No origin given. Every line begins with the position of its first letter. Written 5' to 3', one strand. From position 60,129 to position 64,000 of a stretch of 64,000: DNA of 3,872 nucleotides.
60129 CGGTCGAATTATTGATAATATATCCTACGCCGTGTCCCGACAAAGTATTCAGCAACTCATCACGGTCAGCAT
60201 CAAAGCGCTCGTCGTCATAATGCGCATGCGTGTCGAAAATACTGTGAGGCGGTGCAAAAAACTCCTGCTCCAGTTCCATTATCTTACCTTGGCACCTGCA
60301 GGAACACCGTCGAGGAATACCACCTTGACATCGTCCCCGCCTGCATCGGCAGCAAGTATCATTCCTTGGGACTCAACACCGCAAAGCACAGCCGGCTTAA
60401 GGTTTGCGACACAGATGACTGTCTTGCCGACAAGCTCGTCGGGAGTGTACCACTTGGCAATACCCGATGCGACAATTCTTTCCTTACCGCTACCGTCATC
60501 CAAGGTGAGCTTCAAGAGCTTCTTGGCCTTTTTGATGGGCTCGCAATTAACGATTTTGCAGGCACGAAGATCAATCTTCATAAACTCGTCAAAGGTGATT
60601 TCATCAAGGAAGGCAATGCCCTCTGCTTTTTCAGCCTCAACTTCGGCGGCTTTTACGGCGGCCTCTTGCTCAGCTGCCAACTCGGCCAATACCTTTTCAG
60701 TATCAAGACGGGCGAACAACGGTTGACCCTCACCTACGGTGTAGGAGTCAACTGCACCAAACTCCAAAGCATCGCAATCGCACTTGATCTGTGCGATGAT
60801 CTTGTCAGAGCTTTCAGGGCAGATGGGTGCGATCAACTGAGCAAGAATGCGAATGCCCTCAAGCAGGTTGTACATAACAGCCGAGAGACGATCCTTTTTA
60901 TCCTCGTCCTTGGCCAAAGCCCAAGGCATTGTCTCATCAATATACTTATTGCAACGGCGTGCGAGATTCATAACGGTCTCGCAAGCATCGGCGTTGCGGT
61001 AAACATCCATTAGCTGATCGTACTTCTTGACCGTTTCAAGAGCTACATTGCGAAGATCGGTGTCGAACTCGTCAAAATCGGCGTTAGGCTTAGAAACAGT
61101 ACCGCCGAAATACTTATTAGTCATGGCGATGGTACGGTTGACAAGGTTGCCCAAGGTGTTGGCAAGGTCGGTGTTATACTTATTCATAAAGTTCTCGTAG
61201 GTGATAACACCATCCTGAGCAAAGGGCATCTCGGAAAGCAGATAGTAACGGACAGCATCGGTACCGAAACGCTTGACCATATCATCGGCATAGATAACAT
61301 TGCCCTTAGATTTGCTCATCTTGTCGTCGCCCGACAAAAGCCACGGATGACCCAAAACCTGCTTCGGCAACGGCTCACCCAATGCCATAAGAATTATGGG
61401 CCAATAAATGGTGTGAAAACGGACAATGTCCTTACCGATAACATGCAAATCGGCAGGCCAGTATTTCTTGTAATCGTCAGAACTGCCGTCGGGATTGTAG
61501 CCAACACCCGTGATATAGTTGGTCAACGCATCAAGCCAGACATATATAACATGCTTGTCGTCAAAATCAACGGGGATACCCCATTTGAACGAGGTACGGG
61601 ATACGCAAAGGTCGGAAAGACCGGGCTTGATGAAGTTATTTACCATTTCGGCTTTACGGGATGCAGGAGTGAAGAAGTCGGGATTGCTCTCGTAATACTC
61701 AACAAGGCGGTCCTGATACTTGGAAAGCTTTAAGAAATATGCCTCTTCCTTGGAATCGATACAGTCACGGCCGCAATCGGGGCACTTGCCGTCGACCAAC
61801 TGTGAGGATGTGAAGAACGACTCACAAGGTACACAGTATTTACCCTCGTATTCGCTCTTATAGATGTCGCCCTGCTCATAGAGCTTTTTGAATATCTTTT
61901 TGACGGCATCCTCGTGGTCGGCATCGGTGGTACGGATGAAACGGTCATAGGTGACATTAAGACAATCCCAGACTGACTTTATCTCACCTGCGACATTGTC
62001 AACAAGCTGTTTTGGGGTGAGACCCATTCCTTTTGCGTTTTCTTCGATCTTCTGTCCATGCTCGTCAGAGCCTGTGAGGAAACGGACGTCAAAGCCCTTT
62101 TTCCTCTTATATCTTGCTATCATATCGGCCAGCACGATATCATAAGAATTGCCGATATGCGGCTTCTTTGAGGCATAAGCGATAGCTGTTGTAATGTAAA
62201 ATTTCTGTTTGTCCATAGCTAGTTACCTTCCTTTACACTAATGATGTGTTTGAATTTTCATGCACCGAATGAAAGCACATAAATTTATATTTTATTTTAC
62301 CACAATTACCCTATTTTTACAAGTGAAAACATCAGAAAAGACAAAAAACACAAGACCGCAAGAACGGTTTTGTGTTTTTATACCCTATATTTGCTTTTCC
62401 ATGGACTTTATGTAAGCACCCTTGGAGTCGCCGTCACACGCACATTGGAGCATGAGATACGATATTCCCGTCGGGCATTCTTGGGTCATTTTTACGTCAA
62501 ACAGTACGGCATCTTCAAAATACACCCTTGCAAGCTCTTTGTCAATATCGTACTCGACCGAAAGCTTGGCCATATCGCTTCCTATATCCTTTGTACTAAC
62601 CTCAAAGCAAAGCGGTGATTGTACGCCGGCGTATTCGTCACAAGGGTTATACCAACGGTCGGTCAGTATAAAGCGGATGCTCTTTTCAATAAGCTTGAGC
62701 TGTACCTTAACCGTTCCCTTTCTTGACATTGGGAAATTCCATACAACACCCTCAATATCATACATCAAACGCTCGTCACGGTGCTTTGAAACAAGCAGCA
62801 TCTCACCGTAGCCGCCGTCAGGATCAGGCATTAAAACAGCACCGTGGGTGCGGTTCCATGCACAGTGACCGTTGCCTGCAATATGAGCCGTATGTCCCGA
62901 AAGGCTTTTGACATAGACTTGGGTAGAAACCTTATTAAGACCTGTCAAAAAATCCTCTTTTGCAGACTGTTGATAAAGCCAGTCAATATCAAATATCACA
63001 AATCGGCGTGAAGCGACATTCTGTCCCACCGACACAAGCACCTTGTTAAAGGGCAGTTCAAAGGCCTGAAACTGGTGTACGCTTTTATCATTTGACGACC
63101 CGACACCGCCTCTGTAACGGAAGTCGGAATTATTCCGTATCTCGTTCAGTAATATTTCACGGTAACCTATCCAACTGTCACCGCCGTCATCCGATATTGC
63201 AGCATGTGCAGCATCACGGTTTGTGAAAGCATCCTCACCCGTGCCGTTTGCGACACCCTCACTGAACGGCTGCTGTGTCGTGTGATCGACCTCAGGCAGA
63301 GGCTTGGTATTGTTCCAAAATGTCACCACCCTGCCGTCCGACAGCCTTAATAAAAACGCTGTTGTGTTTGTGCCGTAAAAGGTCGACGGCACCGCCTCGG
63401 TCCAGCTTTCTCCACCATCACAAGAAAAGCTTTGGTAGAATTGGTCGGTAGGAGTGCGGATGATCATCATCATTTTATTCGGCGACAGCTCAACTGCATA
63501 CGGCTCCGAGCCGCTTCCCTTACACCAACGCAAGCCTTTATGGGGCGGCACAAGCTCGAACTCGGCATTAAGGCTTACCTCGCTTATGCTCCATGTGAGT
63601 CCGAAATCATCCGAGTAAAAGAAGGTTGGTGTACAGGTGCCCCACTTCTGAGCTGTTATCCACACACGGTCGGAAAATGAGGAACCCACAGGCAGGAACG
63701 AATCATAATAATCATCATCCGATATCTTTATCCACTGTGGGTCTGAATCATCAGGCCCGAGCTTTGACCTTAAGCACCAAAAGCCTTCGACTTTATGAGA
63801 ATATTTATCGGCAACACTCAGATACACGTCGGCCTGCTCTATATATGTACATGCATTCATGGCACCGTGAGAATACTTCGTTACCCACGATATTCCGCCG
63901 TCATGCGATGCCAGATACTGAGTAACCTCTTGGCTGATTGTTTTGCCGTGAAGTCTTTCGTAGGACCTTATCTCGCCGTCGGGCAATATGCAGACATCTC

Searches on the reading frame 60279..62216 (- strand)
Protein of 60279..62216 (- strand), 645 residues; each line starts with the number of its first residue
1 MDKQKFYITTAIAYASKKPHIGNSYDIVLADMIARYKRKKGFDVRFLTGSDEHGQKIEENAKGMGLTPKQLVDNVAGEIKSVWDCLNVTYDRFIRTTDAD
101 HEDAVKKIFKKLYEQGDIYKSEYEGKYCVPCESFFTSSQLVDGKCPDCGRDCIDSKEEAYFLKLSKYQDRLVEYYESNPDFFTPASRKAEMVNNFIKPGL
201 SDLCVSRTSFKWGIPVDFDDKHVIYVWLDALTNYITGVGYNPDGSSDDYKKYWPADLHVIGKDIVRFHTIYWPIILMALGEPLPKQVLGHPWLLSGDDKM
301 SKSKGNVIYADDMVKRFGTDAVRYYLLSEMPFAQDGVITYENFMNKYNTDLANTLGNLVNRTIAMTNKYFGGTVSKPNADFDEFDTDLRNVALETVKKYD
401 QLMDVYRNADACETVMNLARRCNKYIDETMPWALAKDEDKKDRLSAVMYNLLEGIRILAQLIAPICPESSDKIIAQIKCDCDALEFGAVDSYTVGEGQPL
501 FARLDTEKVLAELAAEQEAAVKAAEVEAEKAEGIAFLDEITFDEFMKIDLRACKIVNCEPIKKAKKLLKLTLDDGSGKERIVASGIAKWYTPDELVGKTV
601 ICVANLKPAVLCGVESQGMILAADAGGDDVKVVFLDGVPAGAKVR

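Call 90: search_protein_families(library=pfam, proteins=[window:60279-62216:-], max_evalue=0.00001)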
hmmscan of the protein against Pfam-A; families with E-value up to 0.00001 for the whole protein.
window:60279-62216:- (645 aa): 7 families
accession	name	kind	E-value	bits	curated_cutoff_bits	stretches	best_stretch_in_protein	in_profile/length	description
PF09334.17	tRNA-synt_1g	-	2.6e-114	382.5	20.1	2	156-362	180-390/391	tRNA synthetases class I (M)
PF00133.28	tRNA-synt_1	-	1.4e-32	113.4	22.7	2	2-216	21-243/414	tRNA synthetases class I (I, L, M and V)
PF01588.26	tRNA_bind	-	1.1e-24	86.8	27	1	551-641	2-94/96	Putative tRNA binding domain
PF01406.26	tRNA-synt_1e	-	1.5e-14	54.6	27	1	6-123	12-126/301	tRNA synthetases class I (C) catalytic domain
PF01921.24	tRNA-synt_1f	-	3.3e-10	39.9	27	0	259-332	239-315/360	tRNA synthetases class I (K)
PF19303.5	Anticodon_3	-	3.1e-07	30.8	23.5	1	385-480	11-104/152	Anticodon binding domain of methionyl tRNA ligase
PF08264.19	Anticodon_1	-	5.6e-07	30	25.1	1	390-474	6-87/148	Anticodon-binding domain of tRNA ligase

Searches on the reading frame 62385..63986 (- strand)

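Call 90: search_protein_families(library=pfam, proteins=[window:62385-63986:-], max_evalue=0.00001)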
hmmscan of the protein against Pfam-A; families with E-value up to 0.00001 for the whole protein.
window:62385-63986:- (533 aa): 2 families
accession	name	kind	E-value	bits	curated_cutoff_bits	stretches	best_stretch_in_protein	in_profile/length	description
PF13088.12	BNR_2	-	9e-13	48.6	31.4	1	120-273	138-249/277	BNR repeat-like domain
PF02012.26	BNR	-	5.2e-06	26.1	27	0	123-133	1-11/12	BNR/Asp-box repeat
